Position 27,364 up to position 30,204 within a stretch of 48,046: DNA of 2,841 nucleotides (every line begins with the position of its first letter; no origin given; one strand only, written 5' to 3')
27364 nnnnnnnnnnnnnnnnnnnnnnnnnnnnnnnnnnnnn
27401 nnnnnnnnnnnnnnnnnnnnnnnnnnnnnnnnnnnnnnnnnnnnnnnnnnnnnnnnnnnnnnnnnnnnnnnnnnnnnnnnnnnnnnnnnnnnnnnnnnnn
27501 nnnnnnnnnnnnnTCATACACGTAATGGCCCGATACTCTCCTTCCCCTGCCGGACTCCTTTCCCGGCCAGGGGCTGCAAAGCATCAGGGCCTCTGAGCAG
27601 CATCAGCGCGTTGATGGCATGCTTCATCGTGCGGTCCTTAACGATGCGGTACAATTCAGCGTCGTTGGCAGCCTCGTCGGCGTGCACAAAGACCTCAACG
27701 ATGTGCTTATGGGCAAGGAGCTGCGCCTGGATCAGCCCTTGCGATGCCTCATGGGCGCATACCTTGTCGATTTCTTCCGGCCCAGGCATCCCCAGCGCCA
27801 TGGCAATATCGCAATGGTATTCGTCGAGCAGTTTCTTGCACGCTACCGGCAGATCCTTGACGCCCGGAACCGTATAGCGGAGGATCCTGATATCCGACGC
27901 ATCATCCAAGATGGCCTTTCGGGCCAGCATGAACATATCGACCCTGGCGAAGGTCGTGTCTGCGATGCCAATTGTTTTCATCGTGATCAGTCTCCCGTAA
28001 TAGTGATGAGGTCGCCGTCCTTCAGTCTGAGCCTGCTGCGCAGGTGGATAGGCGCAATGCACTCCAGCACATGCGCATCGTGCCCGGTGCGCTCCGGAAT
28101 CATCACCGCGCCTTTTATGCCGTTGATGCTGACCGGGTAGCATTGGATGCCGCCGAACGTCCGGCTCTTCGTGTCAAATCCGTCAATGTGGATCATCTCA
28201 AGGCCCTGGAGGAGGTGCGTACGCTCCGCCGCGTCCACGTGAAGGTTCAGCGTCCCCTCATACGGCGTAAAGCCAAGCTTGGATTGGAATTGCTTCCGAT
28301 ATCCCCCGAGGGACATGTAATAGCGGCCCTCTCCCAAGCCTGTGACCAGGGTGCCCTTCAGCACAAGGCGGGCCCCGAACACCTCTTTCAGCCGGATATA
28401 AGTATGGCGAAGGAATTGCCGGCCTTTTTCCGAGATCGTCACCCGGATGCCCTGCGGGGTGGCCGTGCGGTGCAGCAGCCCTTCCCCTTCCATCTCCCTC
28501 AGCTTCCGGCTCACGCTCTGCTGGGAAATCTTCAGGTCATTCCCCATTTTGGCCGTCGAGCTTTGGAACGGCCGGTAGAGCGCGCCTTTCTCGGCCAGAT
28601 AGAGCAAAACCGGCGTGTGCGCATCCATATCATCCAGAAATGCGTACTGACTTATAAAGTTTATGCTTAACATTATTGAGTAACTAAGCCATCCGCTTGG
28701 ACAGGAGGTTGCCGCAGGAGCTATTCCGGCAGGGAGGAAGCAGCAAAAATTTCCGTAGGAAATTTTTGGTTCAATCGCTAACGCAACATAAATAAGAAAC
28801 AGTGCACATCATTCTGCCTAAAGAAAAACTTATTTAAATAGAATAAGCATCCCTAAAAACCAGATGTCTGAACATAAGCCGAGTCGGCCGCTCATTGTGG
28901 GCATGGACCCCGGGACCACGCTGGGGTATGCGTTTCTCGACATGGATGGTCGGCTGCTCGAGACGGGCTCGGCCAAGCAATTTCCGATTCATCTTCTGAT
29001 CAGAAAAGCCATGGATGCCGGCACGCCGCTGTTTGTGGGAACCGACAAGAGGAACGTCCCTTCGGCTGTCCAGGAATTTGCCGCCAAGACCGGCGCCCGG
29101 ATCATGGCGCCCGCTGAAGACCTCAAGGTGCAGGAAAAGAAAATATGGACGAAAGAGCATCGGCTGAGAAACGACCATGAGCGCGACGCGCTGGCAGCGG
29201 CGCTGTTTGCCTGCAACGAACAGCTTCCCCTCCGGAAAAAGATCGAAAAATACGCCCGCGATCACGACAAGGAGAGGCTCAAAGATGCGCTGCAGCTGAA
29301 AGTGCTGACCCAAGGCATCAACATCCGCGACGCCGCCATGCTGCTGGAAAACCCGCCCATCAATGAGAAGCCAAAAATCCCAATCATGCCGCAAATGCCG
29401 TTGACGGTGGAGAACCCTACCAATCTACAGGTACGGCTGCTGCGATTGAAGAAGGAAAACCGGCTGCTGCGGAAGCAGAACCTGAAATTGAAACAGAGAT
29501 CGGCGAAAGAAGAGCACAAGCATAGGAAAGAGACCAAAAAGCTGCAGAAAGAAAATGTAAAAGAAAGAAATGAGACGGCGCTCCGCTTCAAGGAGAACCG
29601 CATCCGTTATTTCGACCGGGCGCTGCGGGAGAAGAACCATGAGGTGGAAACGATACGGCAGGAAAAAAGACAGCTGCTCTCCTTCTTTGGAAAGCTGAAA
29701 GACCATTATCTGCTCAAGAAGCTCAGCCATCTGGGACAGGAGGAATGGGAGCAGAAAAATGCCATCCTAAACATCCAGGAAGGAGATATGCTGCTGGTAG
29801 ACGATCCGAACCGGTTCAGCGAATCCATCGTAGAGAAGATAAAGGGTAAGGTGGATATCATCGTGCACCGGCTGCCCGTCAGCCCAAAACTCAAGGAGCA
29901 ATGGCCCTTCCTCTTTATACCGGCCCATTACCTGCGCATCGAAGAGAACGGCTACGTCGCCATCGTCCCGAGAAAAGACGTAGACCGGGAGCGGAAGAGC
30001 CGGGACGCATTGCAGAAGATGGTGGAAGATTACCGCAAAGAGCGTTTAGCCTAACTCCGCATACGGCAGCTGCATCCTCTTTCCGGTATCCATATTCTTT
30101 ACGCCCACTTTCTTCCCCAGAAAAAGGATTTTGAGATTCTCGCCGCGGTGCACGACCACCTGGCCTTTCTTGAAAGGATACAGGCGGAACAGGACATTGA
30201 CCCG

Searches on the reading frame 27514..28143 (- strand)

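Call 56: search_protein_families(library=pfam, proteins=[window:27514-28143:-], max_evalue=0.001)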
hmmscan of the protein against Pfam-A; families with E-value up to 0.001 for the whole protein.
window:27514-28143:- (209 aa): 1 family
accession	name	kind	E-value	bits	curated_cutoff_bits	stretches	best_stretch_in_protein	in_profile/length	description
PF00885.24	DMRL_synthase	-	3.3e-11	43.7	26.7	1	58-180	4-132/139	6,7-dimethyl-8-ribityllumazine synthase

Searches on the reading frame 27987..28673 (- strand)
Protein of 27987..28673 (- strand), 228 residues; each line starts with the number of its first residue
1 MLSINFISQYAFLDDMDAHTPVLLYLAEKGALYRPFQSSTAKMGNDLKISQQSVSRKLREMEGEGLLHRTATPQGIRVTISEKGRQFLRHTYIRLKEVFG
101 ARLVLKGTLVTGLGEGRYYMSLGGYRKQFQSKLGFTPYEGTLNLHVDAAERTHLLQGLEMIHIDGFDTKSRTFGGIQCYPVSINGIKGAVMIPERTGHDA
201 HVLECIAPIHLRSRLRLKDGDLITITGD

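Call 11: search_protein_families(library=pfam, proteins=[window:27987-28673:-], max_evalue=0.01)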
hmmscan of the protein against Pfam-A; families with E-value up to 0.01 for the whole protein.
window:27987-28673:- (228 aa): 4 families
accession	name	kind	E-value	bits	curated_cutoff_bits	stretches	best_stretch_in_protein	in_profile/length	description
PF01982.22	CTP-dep_RFKase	-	8.3e-41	139.2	25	1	110-226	2-120/121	Domain of unknown function DUF120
PF01047.28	MarR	-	0.00037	20.8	24.6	1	40-74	20-54/59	MarR family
PF13545.12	HTH_Crp_2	-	0.00064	20.1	27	1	23-78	7-61/70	Crp-like helix-turn-helix domain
PF12802.13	MarR_2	-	0.0013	19.3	27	1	47-74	30-57/61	MarR family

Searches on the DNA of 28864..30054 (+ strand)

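Call 61: search_with_rna_model(model_id=R1, sources=[L128, L123], filters=off, max_evalue=5)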
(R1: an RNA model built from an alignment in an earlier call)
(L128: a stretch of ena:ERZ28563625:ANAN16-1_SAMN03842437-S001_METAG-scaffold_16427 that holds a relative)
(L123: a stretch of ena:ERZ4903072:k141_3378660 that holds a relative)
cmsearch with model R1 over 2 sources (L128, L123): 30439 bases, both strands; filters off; matches with E-value up to 5: 4.
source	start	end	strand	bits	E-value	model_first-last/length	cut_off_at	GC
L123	12047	12164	-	35.4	0.00014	1-126/126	no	0.31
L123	12044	12165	+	31.6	0.00077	1-126/126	no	0.33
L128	1528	1608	+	13.4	2.8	1-126/126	no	0.28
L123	142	222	-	13.4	2.8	1-126/126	no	0.28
